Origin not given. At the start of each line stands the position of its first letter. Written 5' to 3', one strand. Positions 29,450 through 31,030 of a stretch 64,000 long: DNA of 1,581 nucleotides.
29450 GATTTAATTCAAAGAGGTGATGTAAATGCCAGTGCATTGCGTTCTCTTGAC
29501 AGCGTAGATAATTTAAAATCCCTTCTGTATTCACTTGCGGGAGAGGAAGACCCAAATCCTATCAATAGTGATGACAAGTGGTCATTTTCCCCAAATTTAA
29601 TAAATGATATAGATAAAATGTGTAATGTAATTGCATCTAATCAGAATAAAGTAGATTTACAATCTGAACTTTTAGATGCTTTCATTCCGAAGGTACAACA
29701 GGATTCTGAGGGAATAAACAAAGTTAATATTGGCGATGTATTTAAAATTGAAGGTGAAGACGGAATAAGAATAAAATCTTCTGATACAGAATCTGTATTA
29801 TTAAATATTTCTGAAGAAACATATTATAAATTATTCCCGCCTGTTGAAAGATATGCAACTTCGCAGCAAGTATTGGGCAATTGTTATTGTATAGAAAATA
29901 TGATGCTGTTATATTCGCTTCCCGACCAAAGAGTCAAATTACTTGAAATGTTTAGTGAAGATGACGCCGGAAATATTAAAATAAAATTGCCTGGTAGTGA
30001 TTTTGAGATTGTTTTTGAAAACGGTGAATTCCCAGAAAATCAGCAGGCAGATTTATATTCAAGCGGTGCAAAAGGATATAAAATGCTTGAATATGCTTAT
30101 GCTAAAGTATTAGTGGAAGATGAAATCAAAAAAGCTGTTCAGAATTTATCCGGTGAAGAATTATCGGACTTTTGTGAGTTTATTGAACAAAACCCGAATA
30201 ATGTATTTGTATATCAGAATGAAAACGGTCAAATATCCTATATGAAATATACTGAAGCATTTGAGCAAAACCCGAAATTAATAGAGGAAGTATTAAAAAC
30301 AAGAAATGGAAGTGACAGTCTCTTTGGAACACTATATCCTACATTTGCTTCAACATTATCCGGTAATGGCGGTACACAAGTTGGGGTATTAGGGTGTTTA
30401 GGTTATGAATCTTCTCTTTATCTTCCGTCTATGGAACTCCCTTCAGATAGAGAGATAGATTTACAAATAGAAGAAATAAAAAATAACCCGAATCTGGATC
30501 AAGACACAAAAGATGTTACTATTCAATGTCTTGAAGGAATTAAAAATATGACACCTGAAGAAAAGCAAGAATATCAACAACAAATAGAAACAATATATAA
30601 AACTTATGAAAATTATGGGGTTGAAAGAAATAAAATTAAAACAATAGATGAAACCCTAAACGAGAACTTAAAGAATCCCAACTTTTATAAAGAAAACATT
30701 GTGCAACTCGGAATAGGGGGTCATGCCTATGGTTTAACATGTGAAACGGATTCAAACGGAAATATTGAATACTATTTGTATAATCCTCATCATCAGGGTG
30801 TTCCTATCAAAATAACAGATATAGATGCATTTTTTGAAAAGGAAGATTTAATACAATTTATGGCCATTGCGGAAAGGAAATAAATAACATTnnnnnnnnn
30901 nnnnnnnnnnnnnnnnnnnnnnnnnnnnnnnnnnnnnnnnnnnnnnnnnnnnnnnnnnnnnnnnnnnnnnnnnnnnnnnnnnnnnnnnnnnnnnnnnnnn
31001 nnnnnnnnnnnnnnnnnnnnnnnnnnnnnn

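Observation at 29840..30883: Calpain-like Cys/His/Asn peptidase signature at the C-terminus of a 1.7k-aa protein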

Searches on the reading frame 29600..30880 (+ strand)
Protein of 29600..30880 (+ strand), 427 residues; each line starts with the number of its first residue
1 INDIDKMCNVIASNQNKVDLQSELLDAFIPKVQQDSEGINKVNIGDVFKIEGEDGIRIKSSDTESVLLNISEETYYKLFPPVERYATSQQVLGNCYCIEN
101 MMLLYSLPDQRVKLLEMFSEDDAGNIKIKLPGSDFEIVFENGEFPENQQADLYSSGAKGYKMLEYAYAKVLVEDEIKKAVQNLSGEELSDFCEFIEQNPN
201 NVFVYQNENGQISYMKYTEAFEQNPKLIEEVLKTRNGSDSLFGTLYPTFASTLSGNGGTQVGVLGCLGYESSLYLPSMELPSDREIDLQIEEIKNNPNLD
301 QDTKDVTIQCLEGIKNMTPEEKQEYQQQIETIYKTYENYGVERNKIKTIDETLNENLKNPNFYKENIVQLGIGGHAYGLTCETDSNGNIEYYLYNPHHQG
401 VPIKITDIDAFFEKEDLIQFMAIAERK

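Call 4: search_protein_families(library=pfam, proteins=[window:29690-30880:+], max_evalue=10)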
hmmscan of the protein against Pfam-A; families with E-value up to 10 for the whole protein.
window:29690-30880:+ (397 aa): 4 families
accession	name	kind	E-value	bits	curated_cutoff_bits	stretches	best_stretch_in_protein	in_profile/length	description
PF11564.14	BpuJI_N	-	0.0032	17.2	25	1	267-378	16-125/278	Restriction endonuclease BpuJI - N terminal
PF07697.16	7TMR-HDED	-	0.0043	17.5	27.6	1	188-329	66-145/224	7TM-HD extracellular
PF00505.25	HMG_box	-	0.079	13.8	25.4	1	266-307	23-62/69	HMG (high mobility group) box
PF03961.19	FapA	-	0.087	12.8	31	1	255-333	153-230/272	Flagellar Assembly Protein A beta solenoid domain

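Call 5: search_solved_structures(query=window:29690-30880:+, max_evalue=10, show_alignments=3)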
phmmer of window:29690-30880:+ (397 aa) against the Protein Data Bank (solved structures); distinct sequences matched with E-value up to 10: 8.
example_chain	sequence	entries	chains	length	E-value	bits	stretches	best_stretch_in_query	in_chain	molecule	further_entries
3zcj_A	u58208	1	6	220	0.032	16.6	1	278-334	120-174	CAGL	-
4cii_A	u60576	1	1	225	0.034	16.5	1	278-334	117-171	CAG PATHOGENICITY ISLAND PROTEIN (CAG18)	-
4x5u_A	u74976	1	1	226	0.035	16.5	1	279-334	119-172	Cag pathogenicity island protein (Cag18)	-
4yvm_A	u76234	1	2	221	0.042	16.2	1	280-334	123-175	Cag pathogenicity island protein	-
6z1p_BK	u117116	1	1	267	0.063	15.6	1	83-216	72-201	mS79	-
2o3b_B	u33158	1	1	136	0.82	11.9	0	366-385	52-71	Sugar-non-specific nuclease inhibitor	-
1j57_A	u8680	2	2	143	0.95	11.7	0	366-385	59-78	NuiA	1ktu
3cdl_A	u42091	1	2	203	2.5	10.3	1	22-88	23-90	Transcriptional regulator AefR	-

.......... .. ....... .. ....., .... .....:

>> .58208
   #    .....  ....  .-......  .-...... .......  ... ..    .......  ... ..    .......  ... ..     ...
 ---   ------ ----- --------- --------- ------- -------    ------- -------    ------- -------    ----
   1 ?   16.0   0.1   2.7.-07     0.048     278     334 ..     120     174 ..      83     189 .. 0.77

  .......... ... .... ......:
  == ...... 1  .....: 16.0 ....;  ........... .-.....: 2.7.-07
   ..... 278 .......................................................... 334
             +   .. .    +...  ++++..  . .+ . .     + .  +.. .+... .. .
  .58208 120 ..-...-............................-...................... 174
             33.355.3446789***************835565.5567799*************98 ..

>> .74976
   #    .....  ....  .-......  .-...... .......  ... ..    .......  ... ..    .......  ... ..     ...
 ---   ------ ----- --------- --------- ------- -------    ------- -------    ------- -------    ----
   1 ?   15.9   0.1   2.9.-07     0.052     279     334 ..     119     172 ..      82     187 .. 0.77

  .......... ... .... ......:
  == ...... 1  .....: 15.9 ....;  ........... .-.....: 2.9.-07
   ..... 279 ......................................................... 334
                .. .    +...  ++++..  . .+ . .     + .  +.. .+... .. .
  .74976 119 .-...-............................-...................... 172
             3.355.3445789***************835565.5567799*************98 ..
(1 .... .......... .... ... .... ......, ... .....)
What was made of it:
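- The window domain itself is below detection for Pfam Peptidase_C2 and PDB sequences (calls 4, 5).
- Tried and rejected: phmmer of the tail against PDB gave only noise, with CagL at E ~0.03 (call 5).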

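Call 8: find_homologous_proteins(query=window:29690-30880:+, max_evalue=0.001)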
Query window:29690-30880:+: 3275 candidates shared short words with the query, none scored E <= 0.001.
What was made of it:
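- Tried and rejected: A word-indexed homolog search with the tail fragment alone found nothing (call 8).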

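Call 19: search_solved_structures(query=A1, max_evalue=1, show_alignments=2)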
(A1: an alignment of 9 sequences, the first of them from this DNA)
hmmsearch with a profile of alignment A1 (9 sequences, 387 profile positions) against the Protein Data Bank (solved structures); distinct sequences matched with E-value up to 1: 16.
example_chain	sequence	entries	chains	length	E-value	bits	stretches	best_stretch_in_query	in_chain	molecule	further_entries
8eaw_a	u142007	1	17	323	0.014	17.9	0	75-116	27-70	Capsid protein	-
1kfu_L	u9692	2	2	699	0.014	17.9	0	66-108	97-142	M-CALPAIN LARGE SUBUNIT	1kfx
2p0r_A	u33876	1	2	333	0.014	17.9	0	66-91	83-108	Calpain-9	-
1ziv_A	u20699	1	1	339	0.015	17.8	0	66-91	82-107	Calpain 9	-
2nqa_A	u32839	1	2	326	0.042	16.4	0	317-359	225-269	Calpain-8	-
6r17_A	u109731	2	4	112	0.18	14.2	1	265-327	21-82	Synaptonemal complex central element protein 2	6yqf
3hic_A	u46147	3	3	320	0.19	14.2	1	223-301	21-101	Lin2199 protein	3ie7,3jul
3q1y_A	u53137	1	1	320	0.19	14.2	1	223-301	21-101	Lin2199 protein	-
1zcm_A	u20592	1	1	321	0.21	14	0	66-86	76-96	Calpain 1, large [catalytic] subunit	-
7w7o_A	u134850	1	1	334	0.26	13.8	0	66-86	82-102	Calpain-1 catalytic subunit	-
2ary_A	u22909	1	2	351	0.3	13.6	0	66-86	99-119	Calpain-1 catalytic subunit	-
7x79_A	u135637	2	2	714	0.31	13.5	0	66-86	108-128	Calpain-1 catalytic subunit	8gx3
1cv8_A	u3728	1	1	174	0.45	13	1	309-370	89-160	STAPHOPAIN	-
1tl9_A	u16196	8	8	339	0.54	12.7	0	66-87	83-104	Calpain 1, large [catalytic] subunit | Calpain-1 catalytic subunit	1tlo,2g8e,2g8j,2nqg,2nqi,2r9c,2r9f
1sd4_A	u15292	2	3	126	0.56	12.7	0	260-313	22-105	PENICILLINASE REPRESSOR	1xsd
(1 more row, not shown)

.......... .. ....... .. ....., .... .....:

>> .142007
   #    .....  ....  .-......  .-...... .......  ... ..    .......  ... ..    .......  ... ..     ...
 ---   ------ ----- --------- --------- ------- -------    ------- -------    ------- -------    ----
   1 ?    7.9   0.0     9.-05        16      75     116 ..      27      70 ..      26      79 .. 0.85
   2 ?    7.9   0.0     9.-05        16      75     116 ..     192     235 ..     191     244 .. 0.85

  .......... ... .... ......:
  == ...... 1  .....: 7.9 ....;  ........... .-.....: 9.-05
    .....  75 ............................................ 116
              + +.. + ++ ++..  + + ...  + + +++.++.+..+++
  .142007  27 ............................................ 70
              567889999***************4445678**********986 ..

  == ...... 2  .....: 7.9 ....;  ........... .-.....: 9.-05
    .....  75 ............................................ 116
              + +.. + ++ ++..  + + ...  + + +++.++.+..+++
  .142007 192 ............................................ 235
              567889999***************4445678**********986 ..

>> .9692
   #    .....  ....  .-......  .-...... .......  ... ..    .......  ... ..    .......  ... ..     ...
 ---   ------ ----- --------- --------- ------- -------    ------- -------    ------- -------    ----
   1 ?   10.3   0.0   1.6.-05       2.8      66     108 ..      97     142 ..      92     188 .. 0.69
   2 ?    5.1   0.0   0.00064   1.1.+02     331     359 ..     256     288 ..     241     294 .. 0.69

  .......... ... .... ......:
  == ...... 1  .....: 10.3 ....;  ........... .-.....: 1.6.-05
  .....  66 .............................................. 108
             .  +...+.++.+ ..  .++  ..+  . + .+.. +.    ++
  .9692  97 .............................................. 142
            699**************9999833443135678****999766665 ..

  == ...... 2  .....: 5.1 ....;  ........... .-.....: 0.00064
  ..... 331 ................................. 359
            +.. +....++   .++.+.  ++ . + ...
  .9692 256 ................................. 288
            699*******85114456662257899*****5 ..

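Call 20: search_protein_families(library=pfam, alignment_id=A1, max_evalue=1)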
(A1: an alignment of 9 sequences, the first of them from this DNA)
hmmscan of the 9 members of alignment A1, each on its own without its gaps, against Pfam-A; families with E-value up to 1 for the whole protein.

A. member 1, seq(405 aa): 4 families
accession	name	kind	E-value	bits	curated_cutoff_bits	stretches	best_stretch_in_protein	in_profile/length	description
PF11564.14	BpuJI_N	-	0.0034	17.1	25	1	275-386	16-125/278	Restriction endonuclease BpuJI - N terminal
PF07697.16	7TMR-HDED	-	0.0039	17.6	27.6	1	196-337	66-145/224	7TM-HD extracellular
PF00505.25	HMG_box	-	0.082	13.8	25.4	1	274-315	23-62/69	HMG (high mobility group) box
PF03961.19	FapA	-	0.091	12.8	31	1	263-341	153-230/272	Flagellar Assembly Protein A beta solenoid domain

B. families by the number of members that match (of 9 scanned): 14 families
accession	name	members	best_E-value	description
PF00648.27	Peptidase_C2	5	1.8e-07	Calpain family cysteine protease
PF09919.14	DUF2149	2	0.039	Uncharacterized conserved protein (DUF2149)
PF03961.19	FapA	2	0.075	Flagellar Assembly Protein A beta solenoid domain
PF11564.14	BpuJI_N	1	0.0034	Restriction endonuclease BpuJI - N terminal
PF07697.16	7TMR-HDED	1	0.0039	7TM-HD extracellular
PF12685.13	SpoIIIAH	1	0.014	SpoIIIAH-like protein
PF22193.1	MvcA_ins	1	0.078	MvcA insertion domain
PF00505.25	HMG_box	1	0.082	HMG (high mobility group) box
PF04355.18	BamE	1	0.11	Outer membrane protein assembly factor BamE domain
PF22387.1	PhiCb5_coat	1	0.13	Phage phiCb5, coat protein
PF14157.12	YmzC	1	0.19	YmzC-like protein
PF19443.4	DAHL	1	0.26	DAHL domain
PF19079.5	CFSR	1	0.44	Collagen-flanked surface repeat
PF06518.16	DUF1104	1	0.84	Protein of unknown function (DUF1104)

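Call 28: search_protein_representatives(protein=window:29600-30880:+)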
Query: 427 residues. Proteins with E-value up to 0.001 (for the whole library): 391; up to 1e-10: 204; up to 1e-30: 35. The best 150 are listed.
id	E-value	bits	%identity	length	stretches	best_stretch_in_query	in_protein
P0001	4.0e-281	948.2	100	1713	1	1-427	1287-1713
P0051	1.2e-80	288.0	42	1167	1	3-425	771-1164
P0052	6.8e-75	269.0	45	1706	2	2-277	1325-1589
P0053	2.1e-73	264.1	44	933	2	23-278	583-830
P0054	8.7e-71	255.5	46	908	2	22-269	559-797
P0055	3.8e-69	250.1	45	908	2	24-281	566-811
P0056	2.8e-68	247.2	44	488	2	2-270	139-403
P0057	1.8e-62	228.1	37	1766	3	3-259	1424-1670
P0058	2.7e-60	220.9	40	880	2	2-275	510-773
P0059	3.6e-60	220.5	41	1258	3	22-178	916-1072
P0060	5.1e-55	203.5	36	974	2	10-277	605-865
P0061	1.8e-54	201.7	36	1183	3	22-186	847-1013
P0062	3.7e-53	197.4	36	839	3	3-287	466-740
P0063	4.9e-53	197.0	37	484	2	1-219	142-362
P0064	8.5e-50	186.4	39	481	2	2-274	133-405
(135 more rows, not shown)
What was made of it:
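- There are 391 related clusters (call 28).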

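Call 30: predict_structure(alignment_id=A1)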
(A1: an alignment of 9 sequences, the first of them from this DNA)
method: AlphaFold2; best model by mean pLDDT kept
length: 405 residues; sequences in the alignment: 9
mean_pLDDT: 76.3   pTM: 0.73
mean pLDDT of the five models: 76.3, 75.2, 74.7, 70.4, 68.2
residues with pLDDT >= 90: 81; 70-90: 200; 50-70: 98; < 50: 26
segments of 3 or more residues with pLDDT < 50: 68-70, 171-175, 213-225
pLDDT, mean of each block of 10 residues (from residue 1): 72 94 92 93 94 84 54 76 83 92 90 80 59 73 81 65 55 49 53 56 54 44 49 69 88 82 90 87 86 89 83 80 88 90 88 78 83 66 86 75 85
secondary structure, 60 per line:
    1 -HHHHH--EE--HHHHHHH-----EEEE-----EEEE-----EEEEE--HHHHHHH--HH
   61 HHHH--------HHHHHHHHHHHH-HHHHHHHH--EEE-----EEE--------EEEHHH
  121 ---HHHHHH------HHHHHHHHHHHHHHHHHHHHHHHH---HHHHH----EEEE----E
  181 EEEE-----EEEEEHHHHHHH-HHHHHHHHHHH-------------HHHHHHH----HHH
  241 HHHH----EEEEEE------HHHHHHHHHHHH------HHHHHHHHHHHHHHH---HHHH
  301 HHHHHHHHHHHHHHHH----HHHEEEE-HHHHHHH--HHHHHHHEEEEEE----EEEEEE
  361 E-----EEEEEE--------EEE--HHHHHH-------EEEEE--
elements in order: H2-6 H13-19 E25-28 E34-37 E43-47 H50-56 H59-64 H73-84 H86-93 E96-98 E104-106 E115-117 H124-129 H136-159 H163-167 E172-175 E180-184 E190-194 H195-201 H203-213 H227-233 H238-244 E249-254 H261-272 H279-293 H297-316 E324-327 H329-335 H338-344 E345-350 E355-361 E367-372 E381-383 H386-391 E399-403

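Call 32: search_protein_families(library=pfam, alignment_id=A2, max_evalue=0.01)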
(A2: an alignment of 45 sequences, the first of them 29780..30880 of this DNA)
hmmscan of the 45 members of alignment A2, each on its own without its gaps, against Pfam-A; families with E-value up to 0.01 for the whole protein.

A. member 1, window:29780-30880:+ (367 aa): 2 families
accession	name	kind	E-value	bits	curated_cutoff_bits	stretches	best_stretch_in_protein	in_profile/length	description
PF11564.14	BpuJI_N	-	0.0028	17.4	25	1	237-348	16-125/278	Restriction endonuclease BpuJI - N terminal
PF07697.16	7TMR-HDED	-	0.0039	17.7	27.6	1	158-299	66-145/224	7TM-HD extracellular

B. families by the number of members that match (of 45 scanned): 9 families
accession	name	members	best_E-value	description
PF00648.27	Peptidase_C2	27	1.6e-07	Calpain family cysteine protease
PF13426.13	PAS_9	1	0.0019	PAS domain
PF25450.1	Rab11-FIP3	1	0.0025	Rab11-FIP3-like domain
PF11564.14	BpuJI_N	1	0.0028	Restriction endonuclease BpuJI - N terminal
PF07697.16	7TMR-HDED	1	0.0039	7TM-HD extracellular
PF03961.19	FapA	1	0.0074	Flagellar Assembly Protein A beta solenoid domain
PF16326.10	ABC_tran_CTD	1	0.0083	ABC transporter C-terminal domain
PF18757.6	Nmad5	1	0.0085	Nucleotide modification associated domain 5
PF01930.23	Cas_Cas4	1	0.0088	Domain of unknown function DUF83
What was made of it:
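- On Calpain / peptidase family C2 (Pfam PF00648 Peptidase_C2): 27 of 44 members hit PF00648 (call 32).
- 5 of 9 and 27 of 44 homologs hit Peptidase_C2 (calls 20, 32).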

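Call 33: search_solved_structures(query=A2, max_evalue=0.1, show_alignments=1)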
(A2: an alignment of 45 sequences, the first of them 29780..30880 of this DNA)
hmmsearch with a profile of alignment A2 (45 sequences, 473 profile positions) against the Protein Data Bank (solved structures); distinct sequences matched with E-value up to 0.1: 11.
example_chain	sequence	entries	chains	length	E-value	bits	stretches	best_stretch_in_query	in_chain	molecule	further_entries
2p0r_A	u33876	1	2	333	2.9e-07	33.1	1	346-448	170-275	Calpain-9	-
1ziv_A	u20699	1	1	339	3e-07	33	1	346-448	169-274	Calpain 9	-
1kfu_L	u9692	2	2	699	0.00027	23.3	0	190-272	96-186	M-CALPAIN LARGE SUBUNIT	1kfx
1zcm_A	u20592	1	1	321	0.0022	20.3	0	190-211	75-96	Calpain 1, large [catalytic] subunit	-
2nqa_A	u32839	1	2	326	0.004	19.4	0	190-211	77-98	Calpain-8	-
7w7o_A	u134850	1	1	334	0.015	17.5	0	190-211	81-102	Calpain-1 catalytic subunit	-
2ary_A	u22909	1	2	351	0.018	17.3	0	190-211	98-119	Calpain-1 catalytic subunit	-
1tl9_A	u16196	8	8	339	0.02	17.1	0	190-211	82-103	Calpain 1, large [catalytic] subunit | Calpain-1 catalytic subunit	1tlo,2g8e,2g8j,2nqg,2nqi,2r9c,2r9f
1mdw_A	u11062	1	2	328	0.04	16.1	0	356-448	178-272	Calpain II, catalytic subunit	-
9x1l_G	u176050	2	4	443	0.099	14.8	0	238-320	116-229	5'-3' nuclease, encoded next to Rad50 and Mre11 homologs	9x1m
9x1n_G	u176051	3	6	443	0.1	14.8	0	238-320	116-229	5'-3' nuclease, encoded next to Rad50 and Mre11 homologs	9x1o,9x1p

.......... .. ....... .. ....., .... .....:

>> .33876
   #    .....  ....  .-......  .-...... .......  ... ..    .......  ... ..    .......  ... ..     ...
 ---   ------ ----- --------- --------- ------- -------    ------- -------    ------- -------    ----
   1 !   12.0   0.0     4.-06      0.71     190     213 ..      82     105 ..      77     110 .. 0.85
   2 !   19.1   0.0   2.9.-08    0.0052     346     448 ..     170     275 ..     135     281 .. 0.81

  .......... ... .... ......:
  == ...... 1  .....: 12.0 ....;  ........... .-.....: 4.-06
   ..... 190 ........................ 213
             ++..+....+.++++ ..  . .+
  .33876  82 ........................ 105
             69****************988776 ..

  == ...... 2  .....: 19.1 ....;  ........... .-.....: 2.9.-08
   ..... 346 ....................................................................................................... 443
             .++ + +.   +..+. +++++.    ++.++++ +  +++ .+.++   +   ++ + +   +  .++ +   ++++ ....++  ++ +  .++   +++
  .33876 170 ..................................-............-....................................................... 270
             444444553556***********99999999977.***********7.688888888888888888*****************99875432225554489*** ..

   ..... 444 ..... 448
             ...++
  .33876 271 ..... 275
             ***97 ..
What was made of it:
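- On Calpain / peptidase family C2 (Pfam PF00648 Peptidase_C2): The A2 profile hits PDB calpain-9 at E = 2.9e-07, m-calpain at 2.7e-04, and calpain-1 and calpain-8 at 2e-03 to 4e-03 (call 33).
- With the family profile, 9 of the 11 PDB hits are calpains, best E = 2.9e-07, aligned at the Cys, GG, His and Asn motifs (call 33). All significant sequence-profile matches are to calpains or Peptidase_C2, and to no other clan CA family (calls 20, 32, 33). The family profile hits calpains significantly (call 33).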

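Call 34: fold_search(model_id=the predicted structure, library=pdb)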
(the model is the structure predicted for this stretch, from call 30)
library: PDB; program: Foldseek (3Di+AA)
matches with E <= 10: 349; with E <= 0.001: 0
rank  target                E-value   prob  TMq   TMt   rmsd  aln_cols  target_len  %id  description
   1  8p1p_B                2.2e-01  0.28  0.10  0.10  18.7       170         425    9  USP28 in complex with AZ1 (released 2024-05-22)
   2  8p1p_A                3.1e-01  0.23  0.10  0.09  18.3       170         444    9  USP28 in complex with AZ1 (released 2024-05-22)
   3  6fge_A                3.4e-01  0.18  0.13  0.15  15.7       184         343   11  Crystal structure of human ZUFSP/ZUP1 in complex with ubiquitin (released 2018-04-04)
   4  6hek_C                5.9e-01  0.06  0.10  0.09  26.0       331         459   10  Structure of human USP28 bound to Ubiquitin-PA (released 2019-03-27)
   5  6h4h_A                6.9e-01  0.18  0.09  0.08  18.4       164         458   12  Usp28 catalytic domain variant E593D in complex with UbPA (released 2019-03-27)
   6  6hej_B                7.3e-01  0.10  0.07  0.07  20.4       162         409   13  Structure of human USP28 (released 2019-03-27)
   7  5hil                  1.3e+00  0.12  0.07  0.12  13.1        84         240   13  Crystal structure of glycine sarcosine N-methyltransferase from Methanohalophilus portucalensis in complex with S-adenos (released 2016-11-23)
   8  5gwx                  1.5e+00  0.11  0.08  0.11  13.1        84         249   13  Crystal structure of glycine sarcosine N-methyltransferase from Methanohalophilus portucalensis in complex with S-adenos (released 2016-11-23)
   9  5u50_B                1.5e+00  0.04  0.08  0.14  19.0       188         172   13  Crystal structure of citrus MAF1 in space group C 2 2 21 (released 2017-07-19)
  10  9o3f_O                1.6e+00  0.15  0.06  0.10  10.8        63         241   21  Plasmodium falciparum 20S proteasome bound to inhibitor 296 (released 2025-11-12)
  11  5hii                  1.6e+00  0.11  0.08  0.12  13.2        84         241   13  Crystal structure of glycine sarcosine N-methyltransferase (GSMT) from Methanohalophilus portucalensis (apo form) (released 2016-11-23)
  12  9o3f_A                1.7e+00  0.10  0.07  0.10  13.8        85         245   16  Plasmodium falciparum 20S proteasome bound to inhibitor 296 (released 2025-11-12)
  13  9o3e_O                1.9e+00  0.33  0.07  0.11   2.6        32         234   25  Plasmodium falciparum 20S proteasome bound to inhibitor 159 (released 2025-11-12)
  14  8w2f_O                1.9e+00  0.18  0.07  0.11   7.3        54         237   17  Plasmodium falciparum 20S proteasome bound to an inhibitor (released 2024-07-31)
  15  6h4i_C                1.9e+00  0.08  0.09  0.08  19.8       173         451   12  Usp28 catalytic domain apo (released 2019-03-27)
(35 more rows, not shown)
